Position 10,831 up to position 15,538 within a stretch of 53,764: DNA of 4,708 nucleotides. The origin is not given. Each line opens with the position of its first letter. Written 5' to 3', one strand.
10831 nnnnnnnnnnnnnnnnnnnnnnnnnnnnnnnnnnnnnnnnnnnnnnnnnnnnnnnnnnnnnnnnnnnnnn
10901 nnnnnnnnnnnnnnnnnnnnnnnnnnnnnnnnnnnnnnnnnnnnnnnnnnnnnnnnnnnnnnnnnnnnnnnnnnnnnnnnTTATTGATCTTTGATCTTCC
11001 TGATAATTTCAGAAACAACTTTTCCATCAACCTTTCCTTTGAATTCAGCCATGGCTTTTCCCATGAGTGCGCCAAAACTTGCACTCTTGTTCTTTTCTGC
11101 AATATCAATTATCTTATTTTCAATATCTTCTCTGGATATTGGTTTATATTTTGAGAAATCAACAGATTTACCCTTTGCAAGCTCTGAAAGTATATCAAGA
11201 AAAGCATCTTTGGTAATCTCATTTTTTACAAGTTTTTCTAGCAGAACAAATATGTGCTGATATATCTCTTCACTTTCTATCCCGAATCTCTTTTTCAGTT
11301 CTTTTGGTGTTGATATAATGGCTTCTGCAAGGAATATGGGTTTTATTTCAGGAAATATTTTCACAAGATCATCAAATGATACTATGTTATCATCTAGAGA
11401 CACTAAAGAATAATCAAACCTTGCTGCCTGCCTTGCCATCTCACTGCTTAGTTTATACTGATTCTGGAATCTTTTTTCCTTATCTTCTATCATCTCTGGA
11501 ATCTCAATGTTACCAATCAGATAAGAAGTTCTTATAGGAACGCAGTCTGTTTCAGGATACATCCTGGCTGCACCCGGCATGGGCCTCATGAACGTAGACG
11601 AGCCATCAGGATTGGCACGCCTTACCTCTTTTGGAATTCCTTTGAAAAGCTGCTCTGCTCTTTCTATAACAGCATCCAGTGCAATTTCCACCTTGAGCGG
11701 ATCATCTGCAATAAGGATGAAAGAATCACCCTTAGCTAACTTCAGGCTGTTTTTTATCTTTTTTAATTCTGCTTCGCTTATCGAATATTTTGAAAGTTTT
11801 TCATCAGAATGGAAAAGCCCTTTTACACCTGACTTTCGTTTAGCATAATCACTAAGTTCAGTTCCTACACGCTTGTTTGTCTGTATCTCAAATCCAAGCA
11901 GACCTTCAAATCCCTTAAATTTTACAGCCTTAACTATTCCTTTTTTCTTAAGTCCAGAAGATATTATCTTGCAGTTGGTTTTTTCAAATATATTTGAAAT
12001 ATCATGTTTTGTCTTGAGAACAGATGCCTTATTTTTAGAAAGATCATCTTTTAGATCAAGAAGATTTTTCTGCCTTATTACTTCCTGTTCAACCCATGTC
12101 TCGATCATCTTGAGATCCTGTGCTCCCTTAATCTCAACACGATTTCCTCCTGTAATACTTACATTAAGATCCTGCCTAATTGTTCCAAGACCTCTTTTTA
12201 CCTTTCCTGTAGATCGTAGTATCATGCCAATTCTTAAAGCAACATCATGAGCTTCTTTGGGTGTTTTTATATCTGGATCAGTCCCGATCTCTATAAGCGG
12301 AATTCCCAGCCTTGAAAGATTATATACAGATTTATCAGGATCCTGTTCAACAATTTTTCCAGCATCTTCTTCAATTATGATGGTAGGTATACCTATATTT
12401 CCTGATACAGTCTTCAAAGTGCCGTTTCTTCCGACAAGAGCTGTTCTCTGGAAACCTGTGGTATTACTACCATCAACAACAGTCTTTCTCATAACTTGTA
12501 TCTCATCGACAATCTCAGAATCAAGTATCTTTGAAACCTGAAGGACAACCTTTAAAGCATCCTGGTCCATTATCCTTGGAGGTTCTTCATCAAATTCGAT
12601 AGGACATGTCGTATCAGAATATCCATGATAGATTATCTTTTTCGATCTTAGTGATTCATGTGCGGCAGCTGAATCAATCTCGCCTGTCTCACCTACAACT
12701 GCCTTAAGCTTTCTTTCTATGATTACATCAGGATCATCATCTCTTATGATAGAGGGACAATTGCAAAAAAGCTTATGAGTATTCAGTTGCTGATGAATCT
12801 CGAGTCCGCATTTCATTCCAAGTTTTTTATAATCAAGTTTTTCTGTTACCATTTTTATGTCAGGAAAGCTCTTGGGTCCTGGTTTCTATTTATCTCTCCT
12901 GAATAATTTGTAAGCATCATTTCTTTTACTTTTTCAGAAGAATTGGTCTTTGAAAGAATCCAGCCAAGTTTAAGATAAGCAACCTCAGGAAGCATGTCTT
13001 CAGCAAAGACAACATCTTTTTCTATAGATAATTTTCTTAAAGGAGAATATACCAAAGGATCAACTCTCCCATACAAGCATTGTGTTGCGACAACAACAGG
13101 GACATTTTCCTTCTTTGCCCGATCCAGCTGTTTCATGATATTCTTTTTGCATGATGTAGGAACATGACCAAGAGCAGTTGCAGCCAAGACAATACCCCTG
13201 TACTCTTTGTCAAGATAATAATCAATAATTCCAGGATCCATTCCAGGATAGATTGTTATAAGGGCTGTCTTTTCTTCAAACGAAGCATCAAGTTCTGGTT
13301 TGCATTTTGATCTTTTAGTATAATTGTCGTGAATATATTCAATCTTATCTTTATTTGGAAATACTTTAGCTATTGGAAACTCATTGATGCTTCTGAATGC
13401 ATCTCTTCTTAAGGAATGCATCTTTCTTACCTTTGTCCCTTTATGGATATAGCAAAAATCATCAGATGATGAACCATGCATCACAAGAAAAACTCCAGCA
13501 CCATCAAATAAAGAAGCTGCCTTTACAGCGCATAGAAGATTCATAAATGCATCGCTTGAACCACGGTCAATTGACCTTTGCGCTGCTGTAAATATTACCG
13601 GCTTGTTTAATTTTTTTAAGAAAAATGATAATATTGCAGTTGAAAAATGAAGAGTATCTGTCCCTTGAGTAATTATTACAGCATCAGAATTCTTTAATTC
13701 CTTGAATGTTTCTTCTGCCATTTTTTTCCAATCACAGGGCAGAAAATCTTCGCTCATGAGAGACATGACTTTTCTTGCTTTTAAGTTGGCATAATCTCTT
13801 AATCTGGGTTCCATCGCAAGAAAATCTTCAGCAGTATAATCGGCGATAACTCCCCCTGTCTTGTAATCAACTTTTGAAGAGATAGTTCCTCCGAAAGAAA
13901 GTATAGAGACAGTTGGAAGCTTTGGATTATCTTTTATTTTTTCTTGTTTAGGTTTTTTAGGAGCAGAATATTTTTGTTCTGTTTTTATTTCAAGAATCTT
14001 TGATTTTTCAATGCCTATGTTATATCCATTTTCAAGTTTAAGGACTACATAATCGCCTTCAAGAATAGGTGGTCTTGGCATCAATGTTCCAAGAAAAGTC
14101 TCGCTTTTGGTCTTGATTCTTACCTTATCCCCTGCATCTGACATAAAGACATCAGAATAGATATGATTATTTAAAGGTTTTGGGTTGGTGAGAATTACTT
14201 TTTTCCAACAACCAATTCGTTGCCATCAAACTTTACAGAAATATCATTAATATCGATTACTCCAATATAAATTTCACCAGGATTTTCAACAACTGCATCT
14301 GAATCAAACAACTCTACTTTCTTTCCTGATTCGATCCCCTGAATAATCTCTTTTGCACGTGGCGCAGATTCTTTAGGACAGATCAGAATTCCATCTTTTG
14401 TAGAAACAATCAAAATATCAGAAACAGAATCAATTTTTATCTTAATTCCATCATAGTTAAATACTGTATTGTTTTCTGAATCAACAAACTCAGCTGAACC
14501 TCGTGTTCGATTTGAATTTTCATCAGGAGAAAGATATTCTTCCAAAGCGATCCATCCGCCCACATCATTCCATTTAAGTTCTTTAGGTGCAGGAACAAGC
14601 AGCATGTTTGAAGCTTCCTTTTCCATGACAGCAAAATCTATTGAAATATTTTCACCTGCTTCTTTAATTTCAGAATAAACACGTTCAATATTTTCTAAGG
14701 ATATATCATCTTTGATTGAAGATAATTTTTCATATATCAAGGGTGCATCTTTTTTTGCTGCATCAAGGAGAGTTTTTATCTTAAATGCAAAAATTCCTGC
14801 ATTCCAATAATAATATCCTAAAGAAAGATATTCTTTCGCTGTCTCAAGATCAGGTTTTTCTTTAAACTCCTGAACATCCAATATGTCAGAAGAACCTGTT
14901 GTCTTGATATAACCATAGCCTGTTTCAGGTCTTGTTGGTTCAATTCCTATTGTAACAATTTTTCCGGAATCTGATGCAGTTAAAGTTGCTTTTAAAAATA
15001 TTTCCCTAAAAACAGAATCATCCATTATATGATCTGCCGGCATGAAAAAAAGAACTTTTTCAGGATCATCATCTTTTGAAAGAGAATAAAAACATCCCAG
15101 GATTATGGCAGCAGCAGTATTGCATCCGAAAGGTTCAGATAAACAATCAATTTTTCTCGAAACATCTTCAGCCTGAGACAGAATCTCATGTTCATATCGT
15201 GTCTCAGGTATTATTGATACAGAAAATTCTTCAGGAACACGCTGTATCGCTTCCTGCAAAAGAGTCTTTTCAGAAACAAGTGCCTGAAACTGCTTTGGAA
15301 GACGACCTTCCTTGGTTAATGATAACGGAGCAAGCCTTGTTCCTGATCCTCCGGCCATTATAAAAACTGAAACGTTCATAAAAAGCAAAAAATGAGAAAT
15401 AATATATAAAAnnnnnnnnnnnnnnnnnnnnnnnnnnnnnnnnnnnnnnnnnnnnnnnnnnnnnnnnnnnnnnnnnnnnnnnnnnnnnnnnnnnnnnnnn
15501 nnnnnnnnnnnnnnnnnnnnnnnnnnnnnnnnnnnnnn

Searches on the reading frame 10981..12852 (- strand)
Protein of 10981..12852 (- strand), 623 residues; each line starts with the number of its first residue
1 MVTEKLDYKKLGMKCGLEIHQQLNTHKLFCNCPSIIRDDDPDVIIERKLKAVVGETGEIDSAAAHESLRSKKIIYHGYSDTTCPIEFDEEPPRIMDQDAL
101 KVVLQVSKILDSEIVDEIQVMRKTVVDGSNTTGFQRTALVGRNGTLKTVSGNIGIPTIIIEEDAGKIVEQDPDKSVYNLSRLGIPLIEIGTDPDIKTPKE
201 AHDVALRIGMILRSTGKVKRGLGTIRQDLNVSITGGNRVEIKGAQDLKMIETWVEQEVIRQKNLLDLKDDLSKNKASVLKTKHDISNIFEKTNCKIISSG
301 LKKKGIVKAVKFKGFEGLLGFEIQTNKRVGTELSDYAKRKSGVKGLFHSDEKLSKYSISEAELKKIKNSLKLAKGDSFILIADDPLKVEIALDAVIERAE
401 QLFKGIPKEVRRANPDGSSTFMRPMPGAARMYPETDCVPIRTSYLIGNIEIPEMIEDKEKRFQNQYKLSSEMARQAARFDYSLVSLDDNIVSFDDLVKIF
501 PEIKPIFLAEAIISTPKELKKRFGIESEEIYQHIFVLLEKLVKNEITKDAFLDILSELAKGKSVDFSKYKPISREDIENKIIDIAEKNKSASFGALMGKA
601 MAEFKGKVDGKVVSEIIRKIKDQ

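Call 21: search_protein_families(library=pfam, proteins=[window:10981-12852:-], max_evalue=0.01)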
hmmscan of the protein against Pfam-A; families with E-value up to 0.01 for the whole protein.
window:10981-12852:- (623 aa): 4 families
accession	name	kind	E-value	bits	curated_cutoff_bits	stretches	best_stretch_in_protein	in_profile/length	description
PF02934.20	GatB_N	-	2.4e-52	178.3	23.4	1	14-442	2-271/277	GatB/GatE catalytic domain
PF02938.19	GAD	-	5.5e-13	49.4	23.4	1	297-391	1-94/95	GAD domain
PF02637.23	GatB_Yqey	-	7.3e-06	26.4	27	1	532-619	43-146/148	GatB domain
PF09424.15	YqeY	-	0.0011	19.6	27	1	573-619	92-141/143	Yqey-like protein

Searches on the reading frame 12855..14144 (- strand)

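Call 21: search_protein_families(library=pfam, proteins=[window:12855-14144:-], max_evalue=0.01)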
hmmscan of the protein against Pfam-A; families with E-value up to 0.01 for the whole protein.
window:12855-14144:- (429 aa): 3 families
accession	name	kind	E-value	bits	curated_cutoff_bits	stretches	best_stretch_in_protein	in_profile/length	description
PF00710.25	Asparaginase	-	2.2e-51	174.6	22.5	1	79-272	2-189/193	Asparaginase, N-terminal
PF17763.6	Asparaginase_C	-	3.6e-27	95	34.6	1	294-410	3-114/114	Glutaminase/Asparaginase C-terminal domain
PF18195.6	GatD_N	-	4.1e-17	61.7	25.7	1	4-54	3-52/54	GatD N-terminal domain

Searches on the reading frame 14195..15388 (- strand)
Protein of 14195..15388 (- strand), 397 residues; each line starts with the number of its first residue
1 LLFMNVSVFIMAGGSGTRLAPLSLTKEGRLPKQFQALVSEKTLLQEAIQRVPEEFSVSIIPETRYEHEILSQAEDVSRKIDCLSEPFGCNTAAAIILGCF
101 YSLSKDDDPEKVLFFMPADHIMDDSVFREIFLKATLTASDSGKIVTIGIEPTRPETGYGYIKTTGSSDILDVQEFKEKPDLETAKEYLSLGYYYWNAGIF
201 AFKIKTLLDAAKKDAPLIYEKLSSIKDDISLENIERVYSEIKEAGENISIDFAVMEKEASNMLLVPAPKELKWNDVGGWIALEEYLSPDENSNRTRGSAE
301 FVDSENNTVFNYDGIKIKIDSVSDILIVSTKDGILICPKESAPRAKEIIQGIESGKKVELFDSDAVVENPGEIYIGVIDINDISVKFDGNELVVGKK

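Call 21: search_protein_families(library=pfam, proteins=[window:14195-15388:-], max_evalue=0.01)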
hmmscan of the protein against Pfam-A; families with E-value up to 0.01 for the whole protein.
window:14195-15388:- (397 aa): 2 families
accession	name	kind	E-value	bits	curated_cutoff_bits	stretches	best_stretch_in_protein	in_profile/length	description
PF00483.29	NTP_transferase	-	4.3e-37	128.4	21.2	1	9-285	3-238/245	Nucleotidyl transferase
PF22640.1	ManC_GMP_beta-helix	-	1.3e-05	25.4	27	1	321-350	24-53/55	MannoseP isomerase/GMP-like beta-helix domain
